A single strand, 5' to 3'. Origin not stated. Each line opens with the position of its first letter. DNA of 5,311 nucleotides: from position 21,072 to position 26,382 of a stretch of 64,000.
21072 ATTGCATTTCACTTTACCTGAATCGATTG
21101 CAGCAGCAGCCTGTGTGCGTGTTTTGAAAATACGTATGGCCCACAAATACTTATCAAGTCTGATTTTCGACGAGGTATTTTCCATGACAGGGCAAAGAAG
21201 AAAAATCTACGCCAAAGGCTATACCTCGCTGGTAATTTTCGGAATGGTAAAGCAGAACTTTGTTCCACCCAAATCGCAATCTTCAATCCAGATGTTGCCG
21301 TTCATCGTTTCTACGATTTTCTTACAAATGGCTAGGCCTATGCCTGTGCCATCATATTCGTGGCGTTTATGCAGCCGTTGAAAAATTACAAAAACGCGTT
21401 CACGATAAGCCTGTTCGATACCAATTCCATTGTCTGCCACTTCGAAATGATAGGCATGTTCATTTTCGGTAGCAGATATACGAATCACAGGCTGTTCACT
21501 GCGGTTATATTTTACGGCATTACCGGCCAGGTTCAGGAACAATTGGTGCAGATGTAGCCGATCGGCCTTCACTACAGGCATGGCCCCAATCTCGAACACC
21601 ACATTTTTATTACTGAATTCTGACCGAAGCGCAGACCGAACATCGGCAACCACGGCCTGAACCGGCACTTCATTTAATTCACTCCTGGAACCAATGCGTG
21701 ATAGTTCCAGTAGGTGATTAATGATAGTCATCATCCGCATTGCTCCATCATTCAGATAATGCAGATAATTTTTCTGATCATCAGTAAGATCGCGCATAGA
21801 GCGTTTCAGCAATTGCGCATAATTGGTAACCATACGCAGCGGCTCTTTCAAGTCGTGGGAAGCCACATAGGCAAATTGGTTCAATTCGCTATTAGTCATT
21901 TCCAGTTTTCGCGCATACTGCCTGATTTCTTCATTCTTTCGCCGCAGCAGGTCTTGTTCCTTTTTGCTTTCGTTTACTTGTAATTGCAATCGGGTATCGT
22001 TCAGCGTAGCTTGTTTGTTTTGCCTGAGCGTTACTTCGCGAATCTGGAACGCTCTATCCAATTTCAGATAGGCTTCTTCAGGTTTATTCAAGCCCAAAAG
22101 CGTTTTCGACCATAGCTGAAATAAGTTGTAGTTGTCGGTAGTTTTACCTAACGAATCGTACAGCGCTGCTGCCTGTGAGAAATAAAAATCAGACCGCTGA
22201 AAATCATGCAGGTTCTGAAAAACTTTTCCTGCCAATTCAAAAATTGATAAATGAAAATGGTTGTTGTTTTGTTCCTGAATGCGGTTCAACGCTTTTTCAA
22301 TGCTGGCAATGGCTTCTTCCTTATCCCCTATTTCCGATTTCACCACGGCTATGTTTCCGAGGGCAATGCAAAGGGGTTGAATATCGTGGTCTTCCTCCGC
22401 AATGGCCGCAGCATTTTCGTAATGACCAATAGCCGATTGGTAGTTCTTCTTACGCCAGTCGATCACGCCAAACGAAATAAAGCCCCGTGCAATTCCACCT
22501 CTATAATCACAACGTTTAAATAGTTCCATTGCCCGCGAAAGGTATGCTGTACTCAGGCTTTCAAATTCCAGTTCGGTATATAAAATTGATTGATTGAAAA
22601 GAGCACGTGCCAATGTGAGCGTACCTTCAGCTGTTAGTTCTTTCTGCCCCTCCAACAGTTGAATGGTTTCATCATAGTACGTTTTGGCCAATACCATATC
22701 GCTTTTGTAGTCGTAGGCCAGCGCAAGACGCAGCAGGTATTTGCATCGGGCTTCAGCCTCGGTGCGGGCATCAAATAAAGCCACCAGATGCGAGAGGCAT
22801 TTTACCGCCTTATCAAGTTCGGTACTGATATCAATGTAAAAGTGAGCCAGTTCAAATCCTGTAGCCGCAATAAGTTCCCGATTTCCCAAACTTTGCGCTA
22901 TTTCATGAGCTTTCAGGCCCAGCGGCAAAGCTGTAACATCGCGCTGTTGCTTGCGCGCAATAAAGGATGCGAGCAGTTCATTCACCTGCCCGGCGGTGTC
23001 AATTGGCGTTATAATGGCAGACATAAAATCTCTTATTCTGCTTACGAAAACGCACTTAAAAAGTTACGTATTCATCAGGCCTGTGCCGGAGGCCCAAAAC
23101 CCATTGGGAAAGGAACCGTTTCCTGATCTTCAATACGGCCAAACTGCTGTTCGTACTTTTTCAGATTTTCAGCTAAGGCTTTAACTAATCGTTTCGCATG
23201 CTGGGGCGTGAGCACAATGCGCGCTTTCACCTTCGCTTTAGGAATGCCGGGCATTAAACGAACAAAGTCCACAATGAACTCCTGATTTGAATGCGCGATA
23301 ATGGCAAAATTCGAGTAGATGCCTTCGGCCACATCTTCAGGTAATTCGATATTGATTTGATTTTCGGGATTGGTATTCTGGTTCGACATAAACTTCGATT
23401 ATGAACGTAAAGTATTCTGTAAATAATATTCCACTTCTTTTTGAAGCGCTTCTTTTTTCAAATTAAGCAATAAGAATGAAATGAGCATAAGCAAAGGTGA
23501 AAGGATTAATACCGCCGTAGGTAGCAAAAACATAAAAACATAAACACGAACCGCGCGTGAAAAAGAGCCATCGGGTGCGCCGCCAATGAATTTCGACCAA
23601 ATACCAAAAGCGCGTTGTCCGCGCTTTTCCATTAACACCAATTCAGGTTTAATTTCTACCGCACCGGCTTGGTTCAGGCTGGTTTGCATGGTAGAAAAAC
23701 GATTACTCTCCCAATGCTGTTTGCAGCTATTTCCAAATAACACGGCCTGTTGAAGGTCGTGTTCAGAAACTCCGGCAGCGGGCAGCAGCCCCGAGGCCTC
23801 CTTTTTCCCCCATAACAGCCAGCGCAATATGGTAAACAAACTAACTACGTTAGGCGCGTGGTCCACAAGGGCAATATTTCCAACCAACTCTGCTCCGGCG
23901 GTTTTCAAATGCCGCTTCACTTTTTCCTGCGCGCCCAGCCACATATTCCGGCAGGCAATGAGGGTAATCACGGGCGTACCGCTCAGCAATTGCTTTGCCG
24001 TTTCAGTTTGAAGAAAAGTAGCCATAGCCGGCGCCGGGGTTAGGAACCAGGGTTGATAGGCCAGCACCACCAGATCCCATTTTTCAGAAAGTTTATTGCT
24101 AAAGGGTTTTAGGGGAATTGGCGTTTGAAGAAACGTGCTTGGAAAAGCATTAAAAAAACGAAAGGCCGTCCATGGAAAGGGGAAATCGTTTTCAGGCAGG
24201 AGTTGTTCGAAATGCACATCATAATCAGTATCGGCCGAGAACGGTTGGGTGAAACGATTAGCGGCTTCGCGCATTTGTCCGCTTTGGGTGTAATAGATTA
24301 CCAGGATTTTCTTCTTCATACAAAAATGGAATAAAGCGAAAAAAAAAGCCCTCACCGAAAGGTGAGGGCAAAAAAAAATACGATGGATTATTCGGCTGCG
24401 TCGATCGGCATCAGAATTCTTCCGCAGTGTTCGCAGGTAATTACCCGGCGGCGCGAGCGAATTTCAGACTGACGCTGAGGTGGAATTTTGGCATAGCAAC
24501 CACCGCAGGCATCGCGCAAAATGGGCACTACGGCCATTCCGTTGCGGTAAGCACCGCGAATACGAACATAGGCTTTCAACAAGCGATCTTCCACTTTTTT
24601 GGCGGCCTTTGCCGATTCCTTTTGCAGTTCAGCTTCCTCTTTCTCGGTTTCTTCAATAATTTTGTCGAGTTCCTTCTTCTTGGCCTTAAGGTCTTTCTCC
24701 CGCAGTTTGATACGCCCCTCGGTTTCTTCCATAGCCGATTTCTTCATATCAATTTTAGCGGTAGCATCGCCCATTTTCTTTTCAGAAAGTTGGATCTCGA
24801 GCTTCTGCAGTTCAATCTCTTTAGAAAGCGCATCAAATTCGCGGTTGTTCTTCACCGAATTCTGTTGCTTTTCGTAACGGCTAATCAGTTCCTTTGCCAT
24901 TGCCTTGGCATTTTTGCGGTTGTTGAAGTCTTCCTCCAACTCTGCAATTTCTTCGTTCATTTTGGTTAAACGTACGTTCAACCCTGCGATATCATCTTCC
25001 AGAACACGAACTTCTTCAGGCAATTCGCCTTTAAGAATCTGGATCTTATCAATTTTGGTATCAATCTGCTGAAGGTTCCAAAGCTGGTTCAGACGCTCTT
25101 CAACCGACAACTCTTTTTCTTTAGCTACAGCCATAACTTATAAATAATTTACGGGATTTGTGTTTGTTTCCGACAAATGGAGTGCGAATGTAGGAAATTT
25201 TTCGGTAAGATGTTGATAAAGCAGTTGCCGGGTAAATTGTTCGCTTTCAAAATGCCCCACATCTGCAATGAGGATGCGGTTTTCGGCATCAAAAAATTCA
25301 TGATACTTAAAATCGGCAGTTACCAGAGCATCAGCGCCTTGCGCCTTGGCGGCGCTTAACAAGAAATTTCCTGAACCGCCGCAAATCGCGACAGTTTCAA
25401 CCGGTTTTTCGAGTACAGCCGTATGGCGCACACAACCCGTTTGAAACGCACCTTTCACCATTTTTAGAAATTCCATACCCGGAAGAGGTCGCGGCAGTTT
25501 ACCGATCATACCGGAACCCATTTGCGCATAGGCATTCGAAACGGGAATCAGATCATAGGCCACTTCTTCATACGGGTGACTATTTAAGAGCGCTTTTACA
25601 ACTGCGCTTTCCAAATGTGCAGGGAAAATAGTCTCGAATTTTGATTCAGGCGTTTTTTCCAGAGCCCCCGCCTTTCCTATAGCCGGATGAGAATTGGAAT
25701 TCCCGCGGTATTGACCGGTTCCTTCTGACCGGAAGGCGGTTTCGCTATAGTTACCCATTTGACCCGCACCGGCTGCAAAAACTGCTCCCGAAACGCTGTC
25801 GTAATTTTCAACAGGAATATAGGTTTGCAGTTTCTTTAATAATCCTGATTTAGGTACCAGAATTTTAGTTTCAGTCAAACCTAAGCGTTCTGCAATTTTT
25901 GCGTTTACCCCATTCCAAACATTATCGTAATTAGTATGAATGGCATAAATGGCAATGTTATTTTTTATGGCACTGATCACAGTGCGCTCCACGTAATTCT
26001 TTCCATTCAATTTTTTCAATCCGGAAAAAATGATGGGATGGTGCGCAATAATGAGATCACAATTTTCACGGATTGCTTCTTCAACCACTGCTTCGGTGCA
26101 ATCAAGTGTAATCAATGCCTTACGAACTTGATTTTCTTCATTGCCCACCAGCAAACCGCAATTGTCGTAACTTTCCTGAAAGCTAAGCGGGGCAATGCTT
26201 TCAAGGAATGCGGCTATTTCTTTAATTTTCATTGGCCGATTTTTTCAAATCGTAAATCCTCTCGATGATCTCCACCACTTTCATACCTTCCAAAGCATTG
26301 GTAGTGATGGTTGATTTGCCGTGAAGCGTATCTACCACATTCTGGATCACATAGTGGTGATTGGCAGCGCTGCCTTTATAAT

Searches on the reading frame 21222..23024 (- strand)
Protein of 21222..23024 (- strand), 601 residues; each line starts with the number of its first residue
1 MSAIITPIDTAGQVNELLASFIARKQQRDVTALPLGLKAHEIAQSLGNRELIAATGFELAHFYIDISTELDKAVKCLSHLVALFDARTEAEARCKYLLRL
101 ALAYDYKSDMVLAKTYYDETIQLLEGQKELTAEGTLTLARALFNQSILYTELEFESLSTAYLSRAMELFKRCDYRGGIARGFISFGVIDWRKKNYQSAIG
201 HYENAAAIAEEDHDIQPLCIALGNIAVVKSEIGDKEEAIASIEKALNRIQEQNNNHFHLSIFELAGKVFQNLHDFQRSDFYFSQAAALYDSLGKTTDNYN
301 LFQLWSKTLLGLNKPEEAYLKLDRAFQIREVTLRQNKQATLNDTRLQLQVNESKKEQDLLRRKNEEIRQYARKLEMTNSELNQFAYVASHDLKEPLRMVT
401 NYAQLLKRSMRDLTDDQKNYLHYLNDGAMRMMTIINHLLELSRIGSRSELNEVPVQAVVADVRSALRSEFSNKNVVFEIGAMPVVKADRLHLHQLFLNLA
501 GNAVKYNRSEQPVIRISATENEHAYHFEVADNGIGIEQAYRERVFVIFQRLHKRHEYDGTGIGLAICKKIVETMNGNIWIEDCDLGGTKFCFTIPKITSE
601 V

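Call 65: search_protein_families(library=pfam, proteins=[window:21222-23024:-], max_evalue=0.001)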
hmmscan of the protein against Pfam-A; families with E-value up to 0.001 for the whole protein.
window:21222-23024:- (601 aa): 7 families
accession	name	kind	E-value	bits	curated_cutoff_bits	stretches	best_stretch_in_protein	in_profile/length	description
PF02518.31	HATPase_c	-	1.7e-25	90.1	26.4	1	488-596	2-109/111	Histidine kinase-, DNA gyrase B-, and HSP90-like ATPase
PF00512.31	HisKA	-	4.2e-14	52.8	26.9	1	381-446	2-65/66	His Kinase A (phospho-acceptor) domain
PF13424.12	TPR_12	-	1.4e-12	48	30.1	1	219-290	3-76/77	Tetratricopeptide repeat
PF07719.23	TPR_2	-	2.7e-06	27.5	27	0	186-211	8-33/34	Tetratricopeptide repeat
PF12862.13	ANAPC5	-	0.00018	22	23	1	187-256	6-75/91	Anaphase-promoting complex subunit 5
PF14501.12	HATPase_c_5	-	0.00068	20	22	0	492-582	6-90/102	GHKL domain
PF00515.34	TPR_1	-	0.00073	19.7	27.8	0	221-246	3-28/34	Tetratricopeptide repeat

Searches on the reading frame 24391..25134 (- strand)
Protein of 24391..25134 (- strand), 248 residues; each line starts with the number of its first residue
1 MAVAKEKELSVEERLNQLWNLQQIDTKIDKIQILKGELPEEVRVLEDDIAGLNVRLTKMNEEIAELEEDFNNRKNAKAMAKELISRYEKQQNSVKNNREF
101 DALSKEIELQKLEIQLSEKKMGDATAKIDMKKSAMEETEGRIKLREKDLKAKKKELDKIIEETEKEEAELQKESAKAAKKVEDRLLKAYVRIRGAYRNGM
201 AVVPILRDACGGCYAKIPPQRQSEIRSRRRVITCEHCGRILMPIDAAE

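Call 65: search_protein_families(library=pfam, proteins=[window:24391-25134:-], max_evalue=0.001)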
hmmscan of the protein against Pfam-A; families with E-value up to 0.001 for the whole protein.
window:24391-25134:- (248 aa): 2 families
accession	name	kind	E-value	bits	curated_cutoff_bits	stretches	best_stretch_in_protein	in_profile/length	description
PF02591.20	Zn_ribbon_9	-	1.2e-13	51.3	29.1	1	209-241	1-33/33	C4-type zinc ribbon domain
PF24481.2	CT398_CC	-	0.00045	20.5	27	1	21-195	1-178/180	CT398-like coiled coil hairpin domain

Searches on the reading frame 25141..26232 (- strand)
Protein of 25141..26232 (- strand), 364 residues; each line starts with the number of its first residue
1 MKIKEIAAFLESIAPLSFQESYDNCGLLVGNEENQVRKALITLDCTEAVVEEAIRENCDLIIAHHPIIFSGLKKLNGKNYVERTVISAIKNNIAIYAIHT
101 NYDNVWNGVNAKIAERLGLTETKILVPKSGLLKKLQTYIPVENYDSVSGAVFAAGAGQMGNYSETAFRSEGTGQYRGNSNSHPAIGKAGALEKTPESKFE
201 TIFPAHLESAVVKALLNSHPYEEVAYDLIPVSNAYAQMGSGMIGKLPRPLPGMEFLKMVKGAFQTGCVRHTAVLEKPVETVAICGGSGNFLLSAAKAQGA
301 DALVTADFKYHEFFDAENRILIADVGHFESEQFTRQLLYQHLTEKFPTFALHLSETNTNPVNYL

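Call 65: search_protein_families(library=pfam, proteins=[window:25141-26232:-], max_evalue=0.001)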
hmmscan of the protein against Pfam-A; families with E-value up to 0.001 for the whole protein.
window:25141-26232:- (364 aa): 1 family
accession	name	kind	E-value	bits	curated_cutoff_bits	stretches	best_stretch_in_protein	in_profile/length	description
PF01784.24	DUF34_NIF3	-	6.6e-82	275.4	23.4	1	1-360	1-256/256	Duf34/NIF3 (NGG1p interacting factor 3)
